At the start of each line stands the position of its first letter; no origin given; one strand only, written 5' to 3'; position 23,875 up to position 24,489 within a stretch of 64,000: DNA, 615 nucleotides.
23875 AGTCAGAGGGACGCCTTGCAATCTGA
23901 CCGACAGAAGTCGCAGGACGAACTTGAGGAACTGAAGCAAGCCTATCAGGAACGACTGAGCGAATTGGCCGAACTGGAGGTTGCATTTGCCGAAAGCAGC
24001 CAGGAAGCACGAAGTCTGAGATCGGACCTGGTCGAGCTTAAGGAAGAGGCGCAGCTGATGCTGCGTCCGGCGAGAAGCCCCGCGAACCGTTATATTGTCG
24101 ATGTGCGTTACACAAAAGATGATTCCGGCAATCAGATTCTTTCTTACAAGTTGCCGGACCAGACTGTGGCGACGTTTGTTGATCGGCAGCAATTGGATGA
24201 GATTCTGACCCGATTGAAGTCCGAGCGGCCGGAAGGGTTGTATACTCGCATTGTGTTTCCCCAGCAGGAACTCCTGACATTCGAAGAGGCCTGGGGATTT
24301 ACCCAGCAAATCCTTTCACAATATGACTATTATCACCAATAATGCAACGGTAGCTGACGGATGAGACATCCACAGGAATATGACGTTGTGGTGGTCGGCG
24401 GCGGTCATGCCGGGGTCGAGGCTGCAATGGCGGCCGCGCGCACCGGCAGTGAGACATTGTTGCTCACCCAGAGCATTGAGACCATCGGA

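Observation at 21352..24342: Second, divergent MotA-like / ExbD-like pair inserted between mnmE and mnmG in the replication-origin gene block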

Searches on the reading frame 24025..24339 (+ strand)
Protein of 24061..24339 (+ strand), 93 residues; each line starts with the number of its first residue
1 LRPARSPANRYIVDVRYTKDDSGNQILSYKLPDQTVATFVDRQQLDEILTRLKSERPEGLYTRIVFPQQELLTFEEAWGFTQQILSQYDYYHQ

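Call 20: search_solved_structures(query=A2, max_evalue=10, show_alignments=3)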
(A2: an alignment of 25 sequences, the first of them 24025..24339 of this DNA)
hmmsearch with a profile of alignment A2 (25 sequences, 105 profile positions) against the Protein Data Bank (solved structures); distinct sequences matched with E-value up to 10: 12.
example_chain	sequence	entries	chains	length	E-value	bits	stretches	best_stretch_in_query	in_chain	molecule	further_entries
6lfb_A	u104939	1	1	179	0.24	15.1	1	51-90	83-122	Acyl-CoA thioesterase I also functions as protease I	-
9ge8_T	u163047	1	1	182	0.25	15.1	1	51-90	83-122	Thioesterase 1/protease 1/lysophospholipase L1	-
6lfc_A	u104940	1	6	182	0.25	15.1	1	51-90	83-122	Acyl-CoA thioesterase I also functions as protease I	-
5tic_A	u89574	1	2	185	0.26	15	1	51-90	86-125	Acyl-CoA thioesterase I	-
5tid_A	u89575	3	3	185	0.26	15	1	51-90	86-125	Acyl-CoA thioesterase I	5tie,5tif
1ivn_A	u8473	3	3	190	0.26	15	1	51-90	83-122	Thioesterase I | Acyl-CoA thioesterase I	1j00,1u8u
7ue2_A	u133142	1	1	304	0.32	14.7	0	3-69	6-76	RPB_PLP3_R6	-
5icv_A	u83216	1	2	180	0.87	13.3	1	48-103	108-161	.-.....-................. 60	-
5icw_A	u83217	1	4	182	0.88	13.3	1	48-103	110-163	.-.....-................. 60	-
5hh1_A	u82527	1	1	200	1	13.1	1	49-103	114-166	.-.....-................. 60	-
5hh0_A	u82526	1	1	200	1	13.1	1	49-103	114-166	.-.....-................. 60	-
8gac_A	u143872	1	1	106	1.3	12.8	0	51-76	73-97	CTLA-4 binder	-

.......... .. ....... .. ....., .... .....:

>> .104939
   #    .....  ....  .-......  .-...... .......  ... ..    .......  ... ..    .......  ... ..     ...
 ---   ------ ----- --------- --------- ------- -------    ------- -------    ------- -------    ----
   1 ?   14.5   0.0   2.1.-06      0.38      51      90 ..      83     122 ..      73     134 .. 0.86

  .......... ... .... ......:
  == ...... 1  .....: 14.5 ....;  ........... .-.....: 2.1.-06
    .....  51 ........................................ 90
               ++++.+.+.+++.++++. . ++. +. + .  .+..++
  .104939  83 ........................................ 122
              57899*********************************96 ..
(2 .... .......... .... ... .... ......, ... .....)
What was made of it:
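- Tried and rejected: It returned only chance hits to thioesterase (call 20).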

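Call 28: search_protein_families(library=pfam, alignment_id=A3, max_evalue=0.1)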
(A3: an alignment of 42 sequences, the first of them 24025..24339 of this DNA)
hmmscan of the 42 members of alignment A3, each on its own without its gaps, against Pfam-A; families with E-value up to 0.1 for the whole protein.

A. member 1, window:24025-24339:+ (105 aa): 0 families

B. families by the number of members that match (of 42 scanned): 101 families (the first 25 are shown)
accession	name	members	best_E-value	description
PF03579.19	SHP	37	9.8e-05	Small hydrophobic protein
PF13851.11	GAS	19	0.00074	Growth-arrest specific micro-tubule binding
PF08614.16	ATG16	15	0.00017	Autophagy protein 16 (ATG16)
PF00017.30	SH2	10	0.0042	SH2 domain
PF17078.10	SHE3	8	3.6e-05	SWI5-dependent HO expression protein 3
PF11932.13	DUF3450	8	0.00019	Protein of unknown function (DUF3450)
PF06818.20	Fez1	5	6.8e-05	Fez1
PF19745.5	FUT8_N_cat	5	0.00095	Alpha-(1,6)-fucosyltransferase N- and catalytic domains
PF20072.4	DUF6468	5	0.0084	Domain of unknown function (DUF6468)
PF02472.21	ExbD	4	1.7e-06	Biopolymer transport protein ExbD/TolR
PF19220.6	Rod_CreS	4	0.00026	Crescentin, rod domain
PF06785.16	UPF0242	4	0.00028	Uncharacterised protein family (UPF0242) N-terminus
PF03938.19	OmpH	4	0.00028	Outer membrane protein (OmpH-like)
PF00038.26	Filament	3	0.00026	Intermediate filament protein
PF07200.18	Mod_r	3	0.00029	Modifier of rudimentary (Mod(r)) protein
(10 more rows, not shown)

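Call 30: predict_structure(alignment_id=A3)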
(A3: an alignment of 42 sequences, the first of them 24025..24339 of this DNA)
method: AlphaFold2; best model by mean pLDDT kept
length: 105 residues; sequences in the alignment: 42
mean_pLDDT: 79.3   pTM: 0.68
mean pLDDT of the five models: 79.3, 77.8, 75.5, 75.2, 74.4
residues with pLDDT >= 90: 36; 70-90: 44; 50-70: 14; < 50: 11
segments of 3 or more residues with pLDDT < 50: 1-4, 13-15
pLDDT, mean of each block of 10 residues (from residue 1): 47 52 89 91 93 93 88 85 82 84 55
secondary structure, 60 per line:
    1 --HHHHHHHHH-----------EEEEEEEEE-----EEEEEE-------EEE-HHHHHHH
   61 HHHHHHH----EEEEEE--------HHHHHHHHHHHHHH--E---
elements in order: H3-11 E23-31 E37-42 E50-52 H54-67 E72-77 H86-99
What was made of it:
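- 24064..24339 (+): g2 C-terminal head domain (residues 591-682), running from RPARS to YDYYHQ, a small α/β domain. AlphaFold2 core pLDDT 82-93, with order β-β-β-α-β-α (call 30).
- On ExbD/TolR (Pfam PF02472, TIGR02801): The model has that order (call 30).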

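Call 34: fold_search(model_id=the predicted structure, library=pdb)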
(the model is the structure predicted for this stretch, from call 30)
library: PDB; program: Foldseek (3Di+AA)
matches with E <= 10: 765; with E <= 0.001: 0
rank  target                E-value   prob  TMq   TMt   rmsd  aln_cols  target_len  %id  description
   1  6ozj_A                1.6e-02  0.91  0.35  0.19   6.2       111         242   13  Crystal structure of Mus musculus (Mm) Endonuclease V in complex with a 23mer RNA oligo containing an inosine in the a (released 2019-09-04)
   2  8wwc_C                3.3e-02  0.91  0.44  0.42   8.5       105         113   19  De novo design binder of HRAS -120-4 (released 2024-10-09)
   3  6oze                  6.7e-02  0.41  0.31  0.16   7.3       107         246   11  Crystal structure of the catalytic domain of human Endonuclease V (C140S/C225S/C226A/C228S) (released 2019-09-04)
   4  9rmu_A                7.1e-02  0.47  0.34  0.18  11.9       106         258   12  SIVtal integrase in complex with RNA stem-loop (focused refinement of the filament repeat unit) (released 2025-12-10)
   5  2jle_B                7.6e-02  0.35  0.31  0.12  13.6       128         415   14  Novel indazole nnrtis created using molecular template hybridization based on crystallographic overlays (released 2009-08-04)
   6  1j5o_A                8.1e-02  0.38  0.34  0.09  14.2       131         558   14  CRYSTAL STRUCTURE OF MET184ILE MUTANT OF HIV-1 REVERSE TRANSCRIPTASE IN COMPLEX WITH DOUBLE STRANDED DNA TEMPLATE-PRIM (released 2002-06-14)
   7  3lak_B                9.2e-02  0.44  0.34  0.14  13.6       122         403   15  Crystal structure of HIV-1 reverse transcriptase in complex with N1-heterocycle pyrimidinedione non-nucleoside inhibit (released 2010-02-23)
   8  7u32_F                1.1e-01  0.30  0.31  0.15  11.0       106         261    8  MVV cleaved synaptic complex (CSC) intasome at 3.4 A resolution (released 2022-05-11)
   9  8fru_k                1.1e-01  0.41  0.32  0.40  11.1        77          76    9  60S subunit of the Giardia lamblia 80S ribosome (released 2024-01-31)
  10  8eug_k                1.1e-01  0.30  0.25  0.35  10.2        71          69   13  Ytm1 associated nascent 60S ribosome State 3 (released 2022-11-30)
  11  4kse                  1.2e-01  0.33  0.33  0.13  16.6       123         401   14  Crystal structure of a HIV p51 (219-230) deletion mutant (released 2014-08-13)
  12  3k9j_B                1.3e-01  0.38  0.36  0.23   7.3       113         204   14  Transposase domain of Metnase (released 2010-07-14)
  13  8dkr_B                1.3e-01  0.33  0.33  0.19  11.0       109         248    9  Pseudomonas-phage E217 TerL nuclease domain (released 2022-09-07)
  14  5by4                  1.4e-01  0.90  0.51  0.51   4.2        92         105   11  Structure and function of the Escherichia coli Tol-Pal stator protein TolR (released 2015-09-16)
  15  3di6_B                1.4e-01  0.23  0.29  0.12  13.6       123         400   14  HIV-1 RT with pyridazinone non-nucleoside inhibitor (released 2008-08-19)
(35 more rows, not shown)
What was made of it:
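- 24064..24339 (+): TolR 5by4 is the best PDB match by TM-score (0.51), with Foldseek E=0.14 (call 34).
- On ExbD/TolR (Pfam PF02472, TIGR02801): TolR 5by4 is the best TM-score (0.51, probability 0.90), but E=0.14 and RNase H-like folds also match (call 34).
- On Flagellar stator MotAB/PomAB: The C-terminal domain has a different fold (calls 30, 34).
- Closest known: TolQ-TolR. Same: The head has the TolR strand and helix order and its best TM-score (0.51) to TolR 5by4 (calls 30, 34).
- The Foldseek E-value is 0.14, and RNase H-like folds with the same strand order also match (call 34). TolR is the best structural match of the head (call 34), and TolR binds peptidoglycan (general knowledge).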
